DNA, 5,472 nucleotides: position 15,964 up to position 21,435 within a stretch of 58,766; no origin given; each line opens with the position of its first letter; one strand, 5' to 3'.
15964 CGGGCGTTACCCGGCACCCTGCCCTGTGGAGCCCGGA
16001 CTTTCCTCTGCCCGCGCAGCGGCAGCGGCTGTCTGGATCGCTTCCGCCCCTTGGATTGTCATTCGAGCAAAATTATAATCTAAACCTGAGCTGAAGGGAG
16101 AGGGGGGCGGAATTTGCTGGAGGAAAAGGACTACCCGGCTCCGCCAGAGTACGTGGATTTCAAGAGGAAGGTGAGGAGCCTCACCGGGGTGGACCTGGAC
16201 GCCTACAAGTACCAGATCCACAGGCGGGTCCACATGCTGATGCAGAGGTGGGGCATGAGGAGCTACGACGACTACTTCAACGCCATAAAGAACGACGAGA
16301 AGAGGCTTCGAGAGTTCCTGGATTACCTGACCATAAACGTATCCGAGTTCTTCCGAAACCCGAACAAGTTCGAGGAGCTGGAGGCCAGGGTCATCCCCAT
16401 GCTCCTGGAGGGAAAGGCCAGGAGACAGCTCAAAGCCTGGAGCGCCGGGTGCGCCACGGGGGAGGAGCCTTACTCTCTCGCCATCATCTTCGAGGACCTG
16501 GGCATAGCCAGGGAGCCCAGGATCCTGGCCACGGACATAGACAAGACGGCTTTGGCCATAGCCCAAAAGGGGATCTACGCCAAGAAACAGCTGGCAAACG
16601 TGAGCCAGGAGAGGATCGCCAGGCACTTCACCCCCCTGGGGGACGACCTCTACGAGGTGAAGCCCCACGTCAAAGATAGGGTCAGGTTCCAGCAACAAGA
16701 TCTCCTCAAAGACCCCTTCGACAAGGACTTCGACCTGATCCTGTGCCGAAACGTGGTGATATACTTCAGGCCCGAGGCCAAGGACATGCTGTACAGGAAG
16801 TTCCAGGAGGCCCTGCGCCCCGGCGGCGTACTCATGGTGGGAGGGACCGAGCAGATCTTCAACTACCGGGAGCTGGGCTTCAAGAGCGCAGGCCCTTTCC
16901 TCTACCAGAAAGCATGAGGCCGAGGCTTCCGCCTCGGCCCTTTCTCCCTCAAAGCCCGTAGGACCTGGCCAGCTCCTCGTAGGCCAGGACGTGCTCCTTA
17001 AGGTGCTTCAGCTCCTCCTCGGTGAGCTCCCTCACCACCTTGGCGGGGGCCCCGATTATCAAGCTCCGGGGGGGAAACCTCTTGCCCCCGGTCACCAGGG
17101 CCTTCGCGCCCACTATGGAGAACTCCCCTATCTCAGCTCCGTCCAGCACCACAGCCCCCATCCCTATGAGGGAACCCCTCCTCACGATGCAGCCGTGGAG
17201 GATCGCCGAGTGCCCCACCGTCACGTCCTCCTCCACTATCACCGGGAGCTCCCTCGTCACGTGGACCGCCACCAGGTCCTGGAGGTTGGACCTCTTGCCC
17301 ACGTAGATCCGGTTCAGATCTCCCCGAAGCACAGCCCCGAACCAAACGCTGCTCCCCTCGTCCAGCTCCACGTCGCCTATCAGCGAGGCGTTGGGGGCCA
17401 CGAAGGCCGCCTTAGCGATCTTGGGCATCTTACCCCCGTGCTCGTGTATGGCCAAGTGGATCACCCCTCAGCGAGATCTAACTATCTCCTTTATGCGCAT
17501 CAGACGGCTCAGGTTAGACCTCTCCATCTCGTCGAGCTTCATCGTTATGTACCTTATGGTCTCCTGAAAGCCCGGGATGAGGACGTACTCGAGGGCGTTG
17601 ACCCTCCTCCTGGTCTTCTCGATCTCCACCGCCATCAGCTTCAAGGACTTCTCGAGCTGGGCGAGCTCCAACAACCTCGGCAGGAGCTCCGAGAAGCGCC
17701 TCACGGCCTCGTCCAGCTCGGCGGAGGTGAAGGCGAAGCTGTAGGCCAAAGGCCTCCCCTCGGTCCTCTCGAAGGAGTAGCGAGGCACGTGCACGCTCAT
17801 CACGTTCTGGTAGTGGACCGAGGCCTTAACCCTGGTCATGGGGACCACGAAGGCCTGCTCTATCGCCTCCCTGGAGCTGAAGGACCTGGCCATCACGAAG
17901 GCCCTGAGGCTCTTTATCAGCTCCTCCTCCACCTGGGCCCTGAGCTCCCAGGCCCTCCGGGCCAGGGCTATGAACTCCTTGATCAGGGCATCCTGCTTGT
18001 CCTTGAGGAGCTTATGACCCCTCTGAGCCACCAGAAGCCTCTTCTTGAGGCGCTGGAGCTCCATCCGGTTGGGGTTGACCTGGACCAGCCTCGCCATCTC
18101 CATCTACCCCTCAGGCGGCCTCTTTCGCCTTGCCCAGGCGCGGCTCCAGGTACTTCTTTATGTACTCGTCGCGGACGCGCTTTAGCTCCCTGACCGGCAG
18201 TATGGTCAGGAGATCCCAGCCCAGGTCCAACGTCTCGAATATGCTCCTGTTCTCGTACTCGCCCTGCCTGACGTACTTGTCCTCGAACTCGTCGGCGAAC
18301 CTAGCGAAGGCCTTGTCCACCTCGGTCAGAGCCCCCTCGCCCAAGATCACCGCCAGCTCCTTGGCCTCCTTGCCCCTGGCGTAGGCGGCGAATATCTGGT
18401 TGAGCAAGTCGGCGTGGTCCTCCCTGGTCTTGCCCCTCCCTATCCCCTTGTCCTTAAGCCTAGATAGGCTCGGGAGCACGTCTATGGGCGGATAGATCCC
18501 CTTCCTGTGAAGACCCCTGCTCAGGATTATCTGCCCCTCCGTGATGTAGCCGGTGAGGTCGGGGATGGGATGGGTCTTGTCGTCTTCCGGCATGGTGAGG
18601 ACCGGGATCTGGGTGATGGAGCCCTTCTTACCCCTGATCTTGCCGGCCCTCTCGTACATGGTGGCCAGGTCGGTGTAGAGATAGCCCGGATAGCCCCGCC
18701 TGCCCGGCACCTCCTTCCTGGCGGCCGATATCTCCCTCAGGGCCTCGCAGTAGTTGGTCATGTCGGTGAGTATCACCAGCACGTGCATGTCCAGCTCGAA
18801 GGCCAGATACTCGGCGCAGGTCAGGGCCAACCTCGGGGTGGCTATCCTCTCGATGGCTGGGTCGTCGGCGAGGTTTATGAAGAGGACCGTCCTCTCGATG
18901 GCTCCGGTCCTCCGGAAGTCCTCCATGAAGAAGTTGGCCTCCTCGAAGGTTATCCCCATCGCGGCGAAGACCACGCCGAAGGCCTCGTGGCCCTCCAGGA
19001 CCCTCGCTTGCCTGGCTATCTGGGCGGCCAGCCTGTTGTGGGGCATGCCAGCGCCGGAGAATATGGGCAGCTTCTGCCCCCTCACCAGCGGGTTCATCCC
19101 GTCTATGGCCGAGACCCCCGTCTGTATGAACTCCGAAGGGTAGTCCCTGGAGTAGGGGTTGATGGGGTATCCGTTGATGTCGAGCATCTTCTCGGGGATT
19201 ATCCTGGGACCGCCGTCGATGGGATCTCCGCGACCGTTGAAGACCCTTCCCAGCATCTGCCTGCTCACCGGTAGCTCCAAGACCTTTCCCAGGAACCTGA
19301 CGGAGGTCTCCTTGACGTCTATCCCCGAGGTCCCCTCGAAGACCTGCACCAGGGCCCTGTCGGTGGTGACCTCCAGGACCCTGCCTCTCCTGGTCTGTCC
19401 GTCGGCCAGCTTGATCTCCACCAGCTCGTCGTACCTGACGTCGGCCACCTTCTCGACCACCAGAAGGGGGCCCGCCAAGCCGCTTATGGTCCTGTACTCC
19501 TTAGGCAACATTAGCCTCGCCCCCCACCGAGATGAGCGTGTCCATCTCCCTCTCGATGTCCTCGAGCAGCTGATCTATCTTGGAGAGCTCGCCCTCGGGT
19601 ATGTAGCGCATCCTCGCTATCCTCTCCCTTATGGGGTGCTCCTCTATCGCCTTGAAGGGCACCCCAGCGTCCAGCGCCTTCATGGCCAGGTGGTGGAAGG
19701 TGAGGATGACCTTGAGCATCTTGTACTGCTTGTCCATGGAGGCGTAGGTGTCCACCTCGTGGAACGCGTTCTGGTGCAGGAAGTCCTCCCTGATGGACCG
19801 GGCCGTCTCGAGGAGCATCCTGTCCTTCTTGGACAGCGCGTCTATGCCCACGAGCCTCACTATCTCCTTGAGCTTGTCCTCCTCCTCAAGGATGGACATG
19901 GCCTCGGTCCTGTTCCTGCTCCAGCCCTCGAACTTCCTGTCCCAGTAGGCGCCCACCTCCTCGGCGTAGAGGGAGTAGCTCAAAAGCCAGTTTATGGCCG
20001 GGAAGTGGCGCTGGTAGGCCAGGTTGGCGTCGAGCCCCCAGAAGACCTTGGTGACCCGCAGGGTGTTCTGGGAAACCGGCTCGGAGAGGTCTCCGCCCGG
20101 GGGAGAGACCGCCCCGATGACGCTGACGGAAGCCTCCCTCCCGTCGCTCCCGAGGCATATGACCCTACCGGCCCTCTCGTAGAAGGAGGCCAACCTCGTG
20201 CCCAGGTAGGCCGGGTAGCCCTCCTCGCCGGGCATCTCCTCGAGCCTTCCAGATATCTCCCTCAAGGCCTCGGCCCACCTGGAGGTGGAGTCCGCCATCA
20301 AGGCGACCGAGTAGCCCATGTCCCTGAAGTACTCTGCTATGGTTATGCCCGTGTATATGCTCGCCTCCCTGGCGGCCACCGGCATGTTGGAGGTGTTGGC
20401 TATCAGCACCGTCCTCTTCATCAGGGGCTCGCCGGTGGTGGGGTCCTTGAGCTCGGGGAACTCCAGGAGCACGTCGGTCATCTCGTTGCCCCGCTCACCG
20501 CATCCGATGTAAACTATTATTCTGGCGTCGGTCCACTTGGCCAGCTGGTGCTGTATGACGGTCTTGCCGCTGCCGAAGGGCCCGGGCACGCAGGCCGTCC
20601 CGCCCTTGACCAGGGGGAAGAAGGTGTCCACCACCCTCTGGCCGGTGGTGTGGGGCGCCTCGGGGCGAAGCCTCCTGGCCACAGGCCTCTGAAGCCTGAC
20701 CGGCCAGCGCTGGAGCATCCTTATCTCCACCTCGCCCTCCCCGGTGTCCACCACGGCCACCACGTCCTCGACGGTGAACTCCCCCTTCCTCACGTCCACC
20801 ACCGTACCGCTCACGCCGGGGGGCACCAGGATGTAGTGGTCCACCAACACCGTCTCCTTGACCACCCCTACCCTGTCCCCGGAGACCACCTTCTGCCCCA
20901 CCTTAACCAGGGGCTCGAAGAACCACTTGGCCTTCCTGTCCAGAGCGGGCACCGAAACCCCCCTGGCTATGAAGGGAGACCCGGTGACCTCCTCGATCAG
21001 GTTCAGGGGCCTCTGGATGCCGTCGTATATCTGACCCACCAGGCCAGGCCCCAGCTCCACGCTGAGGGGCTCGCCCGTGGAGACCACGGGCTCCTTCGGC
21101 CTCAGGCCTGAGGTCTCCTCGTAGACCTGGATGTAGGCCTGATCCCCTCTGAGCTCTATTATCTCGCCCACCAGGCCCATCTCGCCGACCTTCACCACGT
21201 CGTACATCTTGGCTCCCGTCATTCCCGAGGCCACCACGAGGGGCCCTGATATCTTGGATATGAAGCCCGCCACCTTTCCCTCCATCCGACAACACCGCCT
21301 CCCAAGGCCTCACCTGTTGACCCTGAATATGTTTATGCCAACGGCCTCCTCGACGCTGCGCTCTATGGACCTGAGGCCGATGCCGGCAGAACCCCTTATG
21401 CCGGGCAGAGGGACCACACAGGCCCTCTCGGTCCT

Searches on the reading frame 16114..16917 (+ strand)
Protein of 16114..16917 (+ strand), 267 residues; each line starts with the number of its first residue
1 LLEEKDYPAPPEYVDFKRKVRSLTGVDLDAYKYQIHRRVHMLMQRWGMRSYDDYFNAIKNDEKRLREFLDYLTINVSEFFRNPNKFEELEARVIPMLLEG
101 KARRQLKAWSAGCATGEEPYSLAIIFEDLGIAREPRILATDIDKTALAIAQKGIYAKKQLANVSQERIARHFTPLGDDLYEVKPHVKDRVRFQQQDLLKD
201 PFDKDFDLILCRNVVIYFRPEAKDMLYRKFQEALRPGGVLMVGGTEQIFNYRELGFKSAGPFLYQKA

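Call 60: search_protein_families(library=pfam, proteins=[window:16114-16917:+], max_evalue=0.00001)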
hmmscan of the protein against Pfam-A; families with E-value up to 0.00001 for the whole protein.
window:16114-16917:+ (267 aa): 6 families
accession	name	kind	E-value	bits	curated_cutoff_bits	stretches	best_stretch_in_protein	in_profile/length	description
PF01739.24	CheR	-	3.1e-56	190.3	27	1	75-251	1-182/195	CheR methyltransferase, SAM binding domain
PF03705.20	CheR_N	-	8e-13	48.3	27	1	12-62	2-53/53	CheR methyltransferase, all-alpha domain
PF08242.18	Methyltransf_12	-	2.2e-08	35.1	30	1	183-240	44-98/98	Methyltransferase domain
PF13649.12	Methyltransf_25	-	4.4e-08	34.1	27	0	189-238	47-97/97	Methyltransferase domain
PF13847.12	Methyltransf_31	-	2e-07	31.3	27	0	188-242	54-109/145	Methyltransferase domain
PF08241.18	Methyltransf_11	-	2.7e-06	28.4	21.2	0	183-241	43-94/95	Methyltransferase domain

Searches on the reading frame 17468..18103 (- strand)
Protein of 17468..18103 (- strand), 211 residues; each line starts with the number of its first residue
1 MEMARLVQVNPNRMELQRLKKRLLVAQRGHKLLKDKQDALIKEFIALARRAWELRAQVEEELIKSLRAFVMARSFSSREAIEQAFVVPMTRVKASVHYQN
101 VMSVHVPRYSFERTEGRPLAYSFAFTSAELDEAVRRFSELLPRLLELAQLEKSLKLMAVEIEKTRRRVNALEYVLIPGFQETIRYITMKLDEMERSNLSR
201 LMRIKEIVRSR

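Call 61: search_protein_families(library=pfam, proteins=[window:17468-18103:-], max_evalue=0.00001)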
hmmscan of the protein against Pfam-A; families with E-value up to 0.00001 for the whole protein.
window:17468-18103:- (211 aa): 1 family
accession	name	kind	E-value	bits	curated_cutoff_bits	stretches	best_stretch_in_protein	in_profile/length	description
PF01813.22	ATP-synt_D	-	3.5e-60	203.7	25.7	1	15-206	1-196/196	ATP synthase subunit D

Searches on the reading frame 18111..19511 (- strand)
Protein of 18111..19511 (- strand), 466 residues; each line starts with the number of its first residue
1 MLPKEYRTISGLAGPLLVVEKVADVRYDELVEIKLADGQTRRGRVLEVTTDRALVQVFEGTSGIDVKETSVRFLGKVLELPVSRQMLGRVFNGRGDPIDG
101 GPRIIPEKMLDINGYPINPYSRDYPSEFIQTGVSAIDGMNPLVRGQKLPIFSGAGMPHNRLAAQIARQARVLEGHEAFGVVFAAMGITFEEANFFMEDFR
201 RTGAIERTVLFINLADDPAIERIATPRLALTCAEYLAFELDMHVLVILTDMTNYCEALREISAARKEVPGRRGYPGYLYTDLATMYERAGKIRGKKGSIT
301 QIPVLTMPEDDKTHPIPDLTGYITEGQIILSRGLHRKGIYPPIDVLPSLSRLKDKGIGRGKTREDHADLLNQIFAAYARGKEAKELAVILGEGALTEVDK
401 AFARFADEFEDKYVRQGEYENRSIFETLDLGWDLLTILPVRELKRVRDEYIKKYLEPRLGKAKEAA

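Call 60: search_protein_families(library=pfam, proteins=[window:18111-19511:-], max_evalue=0.00001)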
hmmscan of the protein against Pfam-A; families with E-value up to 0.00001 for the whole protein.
window:18111-19511:- (466 aa): 3 families
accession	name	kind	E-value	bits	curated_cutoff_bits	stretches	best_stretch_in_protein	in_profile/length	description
PF00006.31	ATP-synt_ab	-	2.6e-80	269.5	29.5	1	132-350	1-213/213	ATP synthase alpha/beta family, nucleotide-binding domain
PF22919.1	ATP-synt_VA_C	-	2.7e-31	108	24.7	1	356-454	2-100/101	C-terminal domain of V and A type ATP synthase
PF02874.29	ATP-synt_ab_N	-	3.3e-12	47.2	20.9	1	12-75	4-69/69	ATP synthase alpha/beta family, beta-barrel domain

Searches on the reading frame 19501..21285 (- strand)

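Call 60: search_protein_families(library=pfam, proteins=[window:19501-21285:-], max_evalue=0.00001)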
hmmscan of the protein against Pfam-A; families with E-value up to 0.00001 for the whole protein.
window:19501-21285:- (594 aa): 4 families
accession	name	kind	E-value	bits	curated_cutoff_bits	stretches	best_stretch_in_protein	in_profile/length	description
PF00006.31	ATP-synt_ab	-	6.4e-74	248.6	29.5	1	215-438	1-213/213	ATP synthase alpha/beta family, nucleotide-binding domain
PF16886.11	ATP-synt_ab_Xtn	-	1e-29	102.5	25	1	112-197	1-88/88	ATPsynthase alpha/beta subunit barrel-sandwich domain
PF22919.1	ATP-synt_VA_C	-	5.5e-25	87.8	24.7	1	448-541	5-95/101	C-terminal domain of V and A type ATP synthase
PF02874.29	ATP-synt_ab_N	-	3.3e-15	56.8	20.9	1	9-71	1-69/69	ATP synthase alpha/beta family, beta-barrel domain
